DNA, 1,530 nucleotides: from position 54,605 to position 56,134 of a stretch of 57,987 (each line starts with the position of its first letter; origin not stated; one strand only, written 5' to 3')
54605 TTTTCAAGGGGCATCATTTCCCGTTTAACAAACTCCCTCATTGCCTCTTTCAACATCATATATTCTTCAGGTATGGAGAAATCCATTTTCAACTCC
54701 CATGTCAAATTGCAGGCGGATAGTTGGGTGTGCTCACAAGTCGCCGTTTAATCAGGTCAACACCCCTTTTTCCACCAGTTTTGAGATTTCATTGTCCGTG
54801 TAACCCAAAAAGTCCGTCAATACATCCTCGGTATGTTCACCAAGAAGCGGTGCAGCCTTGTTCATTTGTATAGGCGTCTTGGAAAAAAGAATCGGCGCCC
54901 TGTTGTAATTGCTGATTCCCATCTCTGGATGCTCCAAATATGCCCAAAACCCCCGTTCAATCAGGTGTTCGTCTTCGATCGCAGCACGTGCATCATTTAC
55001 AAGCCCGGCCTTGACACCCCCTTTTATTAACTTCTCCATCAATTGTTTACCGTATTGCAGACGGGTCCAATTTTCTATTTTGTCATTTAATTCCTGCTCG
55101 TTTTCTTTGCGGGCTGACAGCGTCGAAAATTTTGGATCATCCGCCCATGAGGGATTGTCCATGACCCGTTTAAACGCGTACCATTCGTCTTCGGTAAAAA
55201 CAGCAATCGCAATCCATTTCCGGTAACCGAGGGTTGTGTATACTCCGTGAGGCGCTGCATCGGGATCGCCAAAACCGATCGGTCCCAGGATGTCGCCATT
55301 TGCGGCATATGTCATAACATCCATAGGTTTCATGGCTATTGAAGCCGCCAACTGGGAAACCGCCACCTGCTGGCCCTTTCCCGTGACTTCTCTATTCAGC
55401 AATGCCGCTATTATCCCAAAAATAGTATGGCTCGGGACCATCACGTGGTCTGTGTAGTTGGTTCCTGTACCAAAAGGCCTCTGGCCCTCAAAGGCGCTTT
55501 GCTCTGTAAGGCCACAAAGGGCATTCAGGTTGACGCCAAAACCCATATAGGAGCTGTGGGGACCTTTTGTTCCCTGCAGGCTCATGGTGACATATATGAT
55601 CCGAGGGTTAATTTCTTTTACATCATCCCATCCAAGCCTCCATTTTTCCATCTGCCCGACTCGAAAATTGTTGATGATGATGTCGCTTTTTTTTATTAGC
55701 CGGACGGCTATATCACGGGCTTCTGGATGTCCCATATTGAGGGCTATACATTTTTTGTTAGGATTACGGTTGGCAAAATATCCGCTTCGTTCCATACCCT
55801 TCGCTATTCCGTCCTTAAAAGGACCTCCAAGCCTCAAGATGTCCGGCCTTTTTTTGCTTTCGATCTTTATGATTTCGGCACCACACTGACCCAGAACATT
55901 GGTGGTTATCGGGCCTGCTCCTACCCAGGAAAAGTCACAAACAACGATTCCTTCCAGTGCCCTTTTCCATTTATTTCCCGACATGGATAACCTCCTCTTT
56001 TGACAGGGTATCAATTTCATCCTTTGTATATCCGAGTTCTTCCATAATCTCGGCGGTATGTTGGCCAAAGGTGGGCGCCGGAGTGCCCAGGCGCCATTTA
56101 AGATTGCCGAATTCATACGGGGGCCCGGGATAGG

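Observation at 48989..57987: bbs-type (substituted-succinyl-CoA beta-oxidation) operon with its own EtfAB and a membrane FeS oxidoreductase; substrate unknown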

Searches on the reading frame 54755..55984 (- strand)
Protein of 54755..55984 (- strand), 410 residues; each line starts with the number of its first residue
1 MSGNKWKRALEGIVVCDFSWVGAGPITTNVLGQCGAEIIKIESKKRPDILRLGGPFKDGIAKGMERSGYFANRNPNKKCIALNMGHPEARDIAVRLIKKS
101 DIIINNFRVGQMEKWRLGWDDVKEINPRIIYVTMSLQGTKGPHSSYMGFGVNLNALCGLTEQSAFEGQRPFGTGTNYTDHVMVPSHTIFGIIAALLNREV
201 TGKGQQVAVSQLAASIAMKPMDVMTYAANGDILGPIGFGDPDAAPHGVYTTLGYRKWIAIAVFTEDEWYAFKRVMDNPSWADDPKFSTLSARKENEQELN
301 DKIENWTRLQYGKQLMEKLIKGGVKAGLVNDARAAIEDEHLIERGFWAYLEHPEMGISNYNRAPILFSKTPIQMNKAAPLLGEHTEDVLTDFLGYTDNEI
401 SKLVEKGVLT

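Call 5: search_protein_families(library=pfam, proteins=[window:54755-55984:-])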
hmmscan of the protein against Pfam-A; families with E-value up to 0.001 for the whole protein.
window:54755-55984:- (410 aa): 1 family
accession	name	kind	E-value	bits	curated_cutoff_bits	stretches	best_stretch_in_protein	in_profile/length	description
PF02515.22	CoA_transf_3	-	2.6e-107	359.6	23.3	1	10-385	1-366/366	CoA-transferase family III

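Call 6: search_protein_families(library=ncbifam, proteins=[window:54755-55984:-])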
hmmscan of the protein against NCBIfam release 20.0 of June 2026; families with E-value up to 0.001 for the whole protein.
window:54755-55984:- (410 aa): 7 families
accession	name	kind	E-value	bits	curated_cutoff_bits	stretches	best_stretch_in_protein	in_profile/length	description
NF003809.0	PRK05398.1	subfamily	3.2e-59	200.6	442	2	8-215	3-204/416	formyl-CoA transferase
TIGR03253.1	oxalate_frc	equivalog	3.2e-58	197.4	504.2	2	8-214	2-202/416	formyl-CoA transferase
NF052585.1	SucGlutTfsCaiB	equivalog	1.7e-51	175.1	750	1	7-392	5-388/394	succinate--glutarate CoA-transferase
NF041294.1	Scnl_mescCoAtase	equivalog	2.7e-51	174.9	700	1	9-389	3-380/381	succinyl-CoA:mesaconate CoA-transferase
NF008511.0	PRK11430.1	equivalog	1.9e-43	149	522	1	1-334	1-325/381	CoA:oxalate CoA-transferase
NF002914.1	PRK03525.1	equivalog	1.4e-20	73.6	413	1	22-409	22-397/400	L-carnitine CoA-transferase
TIGR04253.1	mesacon_CoA_iso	equivalog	3.8e-11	42.6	725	1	340-409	331-400/403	2-methylfumaryl-CoA isomerase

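Call 18: find_homologous_proteins(query=window:54755-55984:-, max_evalue=1e-50)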
Query window:54755-55984:- (410 aa): 1569 proteins with E <= 1e-50 among 8000 candidates; the best 120 are listed.
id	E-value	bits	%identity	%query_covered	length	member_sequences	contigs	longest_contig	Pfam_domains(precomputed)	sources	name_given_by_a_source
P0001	6.0e-280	946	100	100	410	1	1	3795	PF02515.23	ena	-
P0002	8.4e-280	945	100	100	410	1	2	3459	PF02515.23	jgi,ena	jgi:benzylsuccinate CoA-transferase BbsF subunit/naphthyl-2-methylsuccinate CoA transferase subunit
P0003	1.8e-235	799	82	99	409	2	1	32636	PF02515.23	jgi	jgi:benzylsuccinate CoA-transferase BbsF subunit/naphthyl-2-methylsuccinate CoA transferase subunit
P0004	2.2e-226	770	77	100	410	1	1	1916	PF02515.23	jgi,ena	-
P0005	6.9e-225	765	78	100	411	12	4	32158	PF02515.23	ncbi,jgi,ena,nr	ncbi:MAG: CoA transferase [Deltaproteobacteria bacterium]|nr:MAG: CoA transferase [Deltaproteobacter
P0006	9.8e-225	764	79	99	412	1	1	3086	PF02515.23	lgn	-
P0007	2.4e-224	763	76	100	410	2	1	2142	PF02515.23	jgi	jgi:benzylsuccinate CoA-transferase BbsF subunit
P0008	2.6e-224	763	78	99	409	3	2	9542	PF02515.23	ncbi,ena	-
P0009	6.8e-223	758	79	95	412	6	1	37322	PF02515.23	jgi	jgi:benzylsuccinate CoA-transferase BbsF subunit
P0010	2.9e-221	753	78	99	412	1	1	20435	PF02515.23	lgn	-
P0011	4.6e-221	752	75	100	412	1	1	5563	PF02515.23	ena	-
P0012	1.9e-220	750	78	99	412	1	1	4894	PF02515.23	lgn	-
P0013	2.0e-220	750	77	100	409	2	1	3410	PF02515.23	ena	-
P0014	2.5e-220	750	78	95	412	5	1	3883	PF02515.23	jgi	jgi:benzylsuccinate CoA-transferase BbsF subunit/naphthyl-2-methylsuccinate CoA transferase subunit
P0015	6.3e-220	748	76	99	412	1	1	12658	PF02515.23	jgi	jgi:benzylsuccinate CoA-transferase BbsF subunit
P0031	2.1e-213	727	75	99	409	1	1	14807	PF02515.23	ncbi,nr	ncbi:CoA-transferase family III protein [delta proteobacterium NaphS2]|nr:CoA-transferase family III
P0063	7.9e-208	708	74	99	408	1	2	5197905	PF02515.23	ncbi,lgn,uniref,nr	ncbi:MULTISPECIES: CaiB/BaiF CoA transferase family protein [Desulfobacula]|uniref:BbsF: benzylsucci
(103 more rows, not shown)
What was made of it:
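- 54752..55984 (-): bbsF, the second family-III CoA-transferase subunit (410 aa). It overlaps bbsE by 14 nt. 74% identical to Desulfobacula toluolica BbsF and 75% to the NaphS2 homologue (call 18).
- The closest named homologues are BbsF proteins (call 18).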

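Call 30: find_encoding_contigs(protein=P0031, flank=10000, max_places=2)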
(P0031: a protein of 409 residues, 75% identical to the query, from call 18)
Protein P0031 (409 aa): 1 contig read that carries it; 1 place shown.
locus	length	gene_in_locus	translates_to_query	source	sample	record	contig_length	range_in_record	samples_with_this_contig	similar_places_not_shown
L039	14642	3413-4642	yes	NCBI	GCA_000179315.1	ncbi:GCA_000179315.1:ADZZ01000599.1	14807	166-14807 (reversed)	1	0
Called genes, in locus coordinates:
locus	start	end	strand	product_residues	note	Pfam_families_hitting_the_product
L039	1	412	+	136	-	PF02803:Thiolase_C, PF22691:Thiolase_C_1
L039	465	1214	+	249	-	PF00106:adh_short, PF08659:KR (weak), PF23441:SDR, PF13561:adh_short_C2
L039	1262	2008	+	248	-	PF00106:adh_short, PF08659:KR, PF23441:SDR, PF13561:adh_short_C2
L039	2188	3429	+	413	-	PF02515:CoA_transf_3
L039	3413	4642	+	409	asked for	PF02515:CoA_transf_3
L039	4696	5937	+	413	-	PF02771:Acyl-CoA_dh_N, PF02770:Acyl-CoA_dh_M, PF00441:Acyl-CoA_dh_1, PF08028:Acyl-CoA_dh_2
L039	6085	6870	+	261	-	PF00378:ECH_1, PF16113:ECH_2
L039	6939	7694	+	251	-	PF01012:ETF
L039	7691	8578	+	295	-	PF01012:ETF, PF00766:ETF_alpha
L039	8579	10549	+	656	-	PF02665:Nitrate_red_gam (faint), PF13183:Fer4_8, PF13237:Fer4_10 (weak), PF14697:Fer4_21 (faint), PF13187:Fer4_9 (weak), PF13484:Fer4_16 (weak), PF02754:CCG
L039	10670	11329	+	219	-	PF01965:DJ-1_PfpI (weak)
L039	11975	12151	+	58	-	PF08201:BssC_TutF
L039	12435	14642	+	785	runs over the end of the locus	PF02901:PFL-like, PF01228:Gly_radical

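Call 31: find_encoding_contigs(protein=P0003, flank=10000, max_places=2)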
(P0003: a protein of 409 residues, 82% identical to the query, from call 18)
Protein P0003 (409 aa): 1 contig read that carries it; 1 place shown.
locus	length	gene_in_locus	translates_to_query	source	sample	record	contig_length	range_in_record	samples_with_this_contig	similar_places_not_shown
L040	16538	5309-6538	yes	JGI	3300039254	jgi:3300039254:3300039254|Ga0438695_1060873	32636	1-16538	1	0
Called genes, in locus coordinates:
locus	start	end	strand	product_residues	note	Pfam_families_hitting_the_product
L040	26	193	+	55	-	-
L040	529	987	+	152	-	PF12172:zf-ChsH2 (weak), PF01796:OB_ChsH2_C (weak)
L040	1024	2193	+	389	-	PF00108:Thiolase_N, PF22691:Thiolase_C_1, PF02803:Thiolase_C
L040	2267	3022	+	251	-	PF00106:adh_short, PF13561:adh_short_C2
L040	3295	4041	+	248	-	PF00106:adh_short, PF08659:KR, PF23441:SDR (weak), PF13561:adh_short_C2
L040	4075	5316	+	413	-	PF02515:CoA_transf_3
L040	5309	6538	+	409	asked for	PF02515:CoA_transf_3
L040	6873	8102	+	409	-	PF02771:Acyl-CoA_dh_N, PF02770:Acyl-CoA_dh_M, PF00441:Acyl-CoA_dh_1, PF08028:Acyl-CoA_dh_2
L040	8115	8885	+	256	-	PF00378:ECH_1, PF16113:ECH_2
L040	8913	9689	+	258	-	PF01012:ETF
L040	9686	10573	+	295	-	PF01012:ETF, PF00766:ETF_alpha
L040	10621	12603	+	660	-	PF13534:Fer4_17 (faint), PF12797:Fer4_2 (faint), PF13183:Fer4_8, PF13187:Fer4_9, PF13237:Fer4_10, PF13484:Fer4_16 (faint), PF02754:CCG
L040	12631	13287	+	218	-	PF01965:DJ-1_PfpI (weak)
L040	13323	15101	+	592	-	PF03255:ACCA (faint), PF01039:Carboxyl_trans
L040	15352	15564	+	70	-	PF00364:Biotin_lipoyl, PF25917:BSH_RND (weak), PF25919:BSH_CusB (faint), PF25973:BSH_CzcB (faint), PF25984:BSH_YknX (faint)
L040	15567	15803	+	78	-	-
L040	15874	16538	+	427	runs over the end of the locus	PF00994:MoCF_biosynth, PF18146:CinA_KH, PF02464:CinA (faint)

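Call 51: find_encoding_contigs(protein=P0005, flank=10000, max_places=3)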
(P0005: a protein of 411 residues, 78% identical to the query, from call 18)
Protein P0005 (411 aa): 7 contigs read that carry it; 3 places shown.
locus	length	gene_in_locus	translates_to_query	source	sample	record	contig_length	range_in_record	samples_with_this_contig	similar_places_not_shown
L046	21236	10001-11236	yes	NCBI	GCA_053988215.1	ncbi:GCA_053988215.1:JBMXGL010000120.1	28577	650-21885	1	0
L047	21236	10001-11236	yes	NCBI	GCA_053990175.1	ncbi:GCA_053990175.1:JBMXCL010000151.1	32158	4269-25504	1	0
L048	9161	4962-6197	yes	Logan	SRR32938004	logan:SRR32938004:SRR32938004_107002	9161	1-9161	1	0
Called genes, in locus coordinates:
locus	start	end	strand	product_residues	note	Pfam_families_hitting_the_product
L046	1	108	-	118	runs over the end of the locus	-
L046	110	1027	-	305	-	PF00037:Fer4, PF12837:Fer4_6 (weak), PF13237:Fer4_10, PF12838:Fer4_7, PF13187:Fer4_9, PF00037:Fer4, PF04055:Radical_SAM, PF12837:Fer4_6 (weak), +4 more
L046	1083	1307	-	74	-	-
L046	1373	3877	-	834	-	PF02901:PFL-like, PF01228:Gly_radical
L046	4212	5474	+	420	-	PF00440:TetR_N, PF08359:TetR_C_4, PF17932:TetR_C_24 (faint), PF17938:TetR_C_29 (faint), PF00440:TetR_N, PF08359:TetR_C_4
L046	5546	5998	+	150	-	PF12172:zf-ChsH2, PF01796:OB_ChsH2_C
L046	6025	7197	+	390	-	PF00108:Thiolase_N, PF22691:Thiolase_C_1, PF02803:Thiolase_C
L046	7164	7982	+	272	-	PF23441:SDR (weak), PF00106:adh_short, PF08643:DUF1776 (weak), PF08659:KR, PF13561:adh_short_C2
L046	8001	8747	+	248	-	PF00106:adh_short, PF08659:KR, PF23441:SDR, PF13561:adh_short_C2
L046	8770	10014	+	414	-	PF02515:CoA_transf_3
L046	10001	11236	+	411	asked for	PF02515:CoA_transf_3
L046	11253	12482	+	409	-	PF02771:Acyl-CoA_dh_N, PF02770:Acyl-CoA_dh_M, PF00441:Acyl-CoA_dh_1, PF08028:Acyl-CoA_dh_2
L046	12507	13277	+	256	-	PF00378:ECH_1, PF16113:ECH_2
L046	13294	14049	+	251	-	PF01012:ETF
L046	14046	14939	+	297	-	PF01012:ETF, PF00766:ETF_alpha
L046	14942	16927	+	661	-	PF00037:Fer4 (faint), PF12797:Fer4_2 (faint), PF12838:Fer4_7 (weak), PF13183:Fer4_8, PF13187:Fer4_9, PF13237:Fer4_10, PF13534:Fer4_17 (weak), PF02754:CCG, +1 more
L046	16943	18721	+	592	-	PF01039:Carboxyl_trans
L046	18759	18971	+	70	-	PF00364:Biotin_lipoyl, PF25917:BSH_RND (faint), PF25919:BSH_CusB (faint), PF25973:BSH_CzcB (faint), PF25984:BSH_YknX (faint), PF26077:BSH_Fcp1 (faint)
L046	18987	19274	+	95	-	PF03992:ABM (weak)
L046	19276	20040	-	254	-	PF02775:TPP_enzyme_C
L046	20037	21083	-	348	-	PF01855:POR_N, PF02780:Transketolase_C (weak), PF17147:PFOR_II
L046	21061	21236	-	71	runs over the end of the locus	PF12838:Fer4_7 (faint), PF12797:Fer4_2 (faint), PF25160:LdpA_Fe-S-bd (faint), PF12837:Fer4_6 (faint), PF13237:Fer4_10, PF14697:Fer4_21 (weak), PF13187:Fer4_9, PF00037:Fer4 (weak), +2 more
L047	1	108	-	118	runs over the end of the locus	-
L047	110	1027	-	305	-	PF00037:Fer4, PF12837:Fer4_6 (weak), PF13237:Fer4_10, PF12838:Fer4_7, PF13187:Fer4_9, PF00037:Fer4, PF04055:Radical_SAM, PF12837:Fer4_6 (weak), +4 more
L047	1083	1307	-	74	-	-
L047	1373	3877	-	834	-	PF02901:PFL-like, PF01228:Gly_radical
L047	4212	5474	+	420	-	PF00440:TetR_N, PF08359:TetR_C_4, PF17932:TetR_C_24 (faint), PF17938:TetR_C_29 (faint), PF00440:TetR_N, PF08359:TetR_C_4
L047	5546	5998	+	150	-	PF12172:zf-ChsH2, PF01796:OB_ChsH2_C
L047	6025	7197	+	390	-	PF00108:Thiolase_N, PF22691:Thiolase_C_1, PF02803:Thiolase_C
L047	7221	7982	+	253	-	PF23441:SDR (weak), PF00106:adh_short, PF08643:DUF1776 (weak), PF08659:KR, PF13561:adh_short_C2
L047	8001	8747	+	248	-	PF00106:adh_short, PF08659:KR, PF23441:SDR, PF13561:adh_short_C2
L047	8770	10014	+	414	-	PF02515:CoA_transf_3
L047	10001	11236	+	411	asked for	PF02515:CoA_transf_3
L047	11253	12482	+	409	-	PF02771:Acyl-CoA_dh_N, PF02770:Acyl-CoA_dh_M, PF00441:Acyl-CoA_dh_1, PF08028:Acyl-CoA_dh_2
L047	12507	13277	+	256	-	PF00378:ECH_1, PF16113:ECH_2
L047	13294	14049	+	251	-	PF01012:ETF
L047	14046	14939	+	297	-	PF01012:ETF, PF00766:ETF_alpha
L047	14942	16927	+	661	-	PF00037:Fer4 (faint), PF12797:Fer4_2 (faint), PF12838:Fer4_7 (weak), PF13183:Fer4_8, PF13187:Fer4_9, PF13237:Fer4_10, PF13534:Fer4_17 (weak), PF02754:CCG, +1 more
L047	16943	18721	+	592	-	PF01039:Carboxyl_trans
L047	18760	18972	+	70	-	PF00364:Biotin_lipoyl, PF25917:BSH_RND (faint), PF25919:BSH_CusB (faint), PF25973:BSH_CzcB (faint), PF25984:BSH_YknX (faint), PF25997:BSH_YhbJ (weak), PF26077:BSH_Fcp1 (faint)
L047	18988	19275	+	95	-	PF03992:ABM (weak)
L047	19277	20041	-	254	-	PF02775:TPP_enzyme_C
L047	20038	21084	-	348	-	PF01855:POR_N, PF02780:Transketolase_C (weak), PF17147:PFOR_II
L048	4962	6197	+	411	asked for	PF02515:CoA_transf_3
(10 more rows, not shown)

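Call 63: find_encoding_contigs(protein=P0063, flank=10000, max_places=1)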
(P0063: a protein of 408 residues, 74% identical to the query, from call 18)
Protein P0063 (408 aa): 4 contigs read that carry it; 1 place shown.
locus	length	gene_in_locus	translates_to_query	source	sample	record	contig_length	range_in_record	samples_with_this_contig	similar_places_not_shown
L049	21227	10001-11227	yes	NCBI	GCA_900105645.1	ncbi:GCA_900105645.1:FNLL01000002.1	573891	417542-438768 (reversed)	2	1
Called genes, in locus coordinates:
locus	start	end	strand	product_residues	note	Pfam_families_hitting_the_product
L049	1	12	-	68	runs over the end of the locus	-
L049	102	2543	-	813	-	PF02901:PFL-like, PF01228:Gly_radical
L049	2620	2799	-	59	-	PF08201:BssC_TutF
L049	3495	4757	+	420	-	PF00440:TetR_N, PF17938:TetR_C_29 (faint), PF00440:TetR_N, PF08359:TetR_C_4 (weak), PF17932:TetR_C_24 (weak)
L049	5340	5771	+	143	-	PF12172:zf-ChsH2, PF01796:OB_ChsH2_C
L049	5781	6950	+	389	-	PF00108:Thiolase_N, PF22691:Thiolase_C_1, PF02803:Thiolase_C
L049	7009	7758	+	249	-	PF00106:adh_short, PF13561:adh_short_C2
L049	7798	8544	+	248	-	PF00106:adh_short, PF08659:KR, PF23441:SDR, PF13561:adh_short_C2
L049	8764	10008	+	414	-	PF02515:CoA_transf_3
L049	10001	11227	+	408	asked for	PF02515:CoA_transf_3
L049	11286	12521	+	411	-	PF02771:Acyl-CoA_dh_N, PF02770:Acyl-CoA_dh_M, PF00441:Acyl-CoA_dh_1, PF08028:Acyl-CoA_dh_2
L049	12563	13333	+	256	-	PF00378:ECH_1, PF16113:ECH_2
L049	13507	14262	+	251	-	PF01012:ETF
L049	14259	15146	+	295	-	PF01012:ETF, PF00766:ETF_alpha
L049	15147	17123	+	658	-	PF02665:Nitrate_red_gam (weak), PF12797:Fer4_2 (faint), PF13183:Fer4_8, PF13237:Fer4_10 (weak), PF13187:Fer4_9, PF13484:Fer4_16 (faint), PF13534:Fer4_17 (faint), PF02754:CCG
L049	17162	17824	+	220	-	-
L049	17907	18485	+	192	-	PF14076:DUF4258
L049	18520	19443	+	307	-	PF13228:DUF4037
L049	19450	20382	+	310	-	PF05368:NmrA (faint), PF13460:NAD_binding_10 (weak), PF01370:Epimerase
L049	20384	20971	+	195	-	PF13526:DUF4125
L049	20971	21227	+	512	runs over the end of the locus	PF00501:AMP-binding, PF13193:AMP-binding_C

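Call 69: search_protein_families(library=ncbifam, proteins=[L046:1373-3874:-, L049:102-2540:-, L039:12435-14642:+], max_evalue=1e-20)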
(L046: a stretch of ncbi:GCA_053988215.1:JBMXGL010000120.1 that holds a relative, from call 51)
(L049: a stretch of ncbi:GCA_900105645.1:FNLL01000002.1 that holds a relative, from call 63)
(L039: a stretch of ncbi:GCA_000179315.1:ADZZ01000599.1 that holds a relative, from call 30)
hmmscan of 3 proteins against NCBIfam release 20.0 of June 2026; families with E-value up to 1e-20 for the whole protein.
L046:1373-3874:- (833 aa): 8 families
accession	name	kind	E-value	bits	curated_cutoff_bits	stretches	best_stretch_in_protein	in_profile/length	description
NF048011.1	SfplDhtHpsGDes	equivalog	6.9e-106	355.4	1000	1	16-829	13-820/821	(2S)-3-sulfopropanediol dehydratase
TIGR01774.1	PFL2-3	subfamily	8.1e-104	348.5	678.2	1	41-829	17-785/786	formate C-acetyltransferase/glycerol dehydratase family glycyl radical enzyme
NF043068.1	glycl_HYPD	equivalog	2.9e-101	339.8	1100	1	41-829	15-783/784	trans-4-hydroxy-L-proline dehydratase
NF048009.1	SfplDhtHpfGKleb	equivalog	2.9e-96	323.4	1000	1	35-828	33-822/824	(2S)-3-sulfopropanediol dehydratase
TIGR04394.1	choline_CutC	equivalog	1.6e-89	301.5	1050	1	33-827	8-785/789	choline trimethylamine-lyase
NF033718.1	indole_decarb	equivalog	5.2e-87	292.9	1100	2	128-632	165-646/868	indoleacetate decarboxylase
NF033715.1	glycyl_HPDL_Lrg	equivalog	2.5e-71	240.7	1150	2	180-629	234-678/901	4-hydroxyphenylacetate decarboxylase large subunit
NF007437.0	PRK09983.1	equivalog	2.7e-70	237.4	1109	1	553-829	483-764/765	formate C-acetyltransferase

L049:102-2540:- (812 aa): 9 families
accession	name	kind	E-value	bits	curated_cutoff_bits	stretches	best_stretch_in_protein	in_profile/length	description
NF048011.1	SfplDhtHpsGDes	equivalog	5.6e-129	431.8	1000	1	34-809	39-820/821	(2S)-3-sulfopropanediol dehydratase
TIGR01774.1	PFL2-3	subfamily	1.2e-125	420.6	678.2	1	31-808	16-784/786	formate C-acetyltransferase/glycerol dehydratase family glycyl radical enzyme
NF043068.1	glycl_HYPD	equivalog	6e-123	411.5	1100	1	30-809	13-783/784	trans-4-hydroxy-L-proline dehydratase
TIGR04394.1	choline_CutC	equivalog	3.3e-112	376.5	1050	1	28-806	12-784/789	choline trimethylamine-lyase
NF048009.1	SfplDhtHpfGKleb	equivalog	8.8e-112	374.7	1000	1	35-808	42-822/824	(2S)-3-sulfopropanediol dehydratase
NF033718.1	indole_decarb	equivalog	2.8e-99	333.5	1100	2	116-609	164-644/868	indoleacetate decarboxylase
NF007437.0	PRK09983.1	equivalog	8.6e-93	311.8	1109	1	36-808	20-763/765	formate C-acetyltransferase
NF033715.1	glycyl_HPDL_Lrg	equivalog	3.3e-81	273.4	1150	2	164-612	229-681/901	4-hydroxyphenylacetate decarboxylase large subunit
TIGR01255.1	pyr_form_ly_1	equivalog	7.2e-21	74.3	994.2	0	264-807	231-740/744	formate C-acetyltransferase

L039:12435-14642:+ (736 aa): 8 families
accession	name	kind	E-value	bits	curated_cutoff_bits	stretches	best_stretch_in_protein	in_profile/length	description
NF048011.1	SfplDhtHpsGDes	equivalog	3.5e-94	316.7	1000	1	3-736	42-773/821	(2S)-3-sulfopropanediol dehydratase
TIGR01774.1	PFL2-3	subfamily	3.5e-92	310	678.2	1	3-736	22-738/786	formate C-acetyltransferase/glycerol dehydratase family glycyl radical enzyme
NF043068.1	glycl_HYPD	equivalog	2.1e-83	280.8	1100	1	3-736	20-736/784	trans-4-hydroxy-L-proline dehydratase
TIGR04394.1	choline_CutC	equivalog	1.2e-79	268.8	1050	1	2-734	20-738/789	choline trimethylamine-lyase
NF048009.1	SfplDhtHpfGKleb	equivalog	1.3e-69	235.2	1000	1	3-735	44-775/824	(2S)-3-sulfopropanediol dehydratase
NF033718.1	indole_decarb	equivalog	3.6e-68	230.6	1100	2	133-587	218-647/868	indoleacetate decarboxylase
NF007437.0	PRK09983.1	equivalog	3e-58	197.6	1109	1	3-736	21-717/765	formate C-acetyltransferase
NF033715.1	glycyl_HPDL_Lrg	equivalog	4e-53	180.5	1150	1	138-736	234-853/901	4-hydroxyphenylacetate decarboxylase large subunit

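Call 72: search_solved_structures(query=window:54755-55984:-, max_evalue=1e-40)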
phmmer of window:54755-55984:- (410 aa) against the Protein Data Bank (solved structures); distinct sequences matched with E-value up to 1e-40: 1.
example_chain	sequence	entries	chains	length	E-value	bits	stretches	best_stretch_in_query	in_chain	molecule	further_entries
9fn0_B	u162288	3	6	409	1.8e-192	642.9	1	4-409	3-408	Subunit of Benzylsuccinate CoA-transferase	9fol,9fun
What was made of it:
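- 54752..55984 (-): 643 bits to PDB 9fn0_B (call 72).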
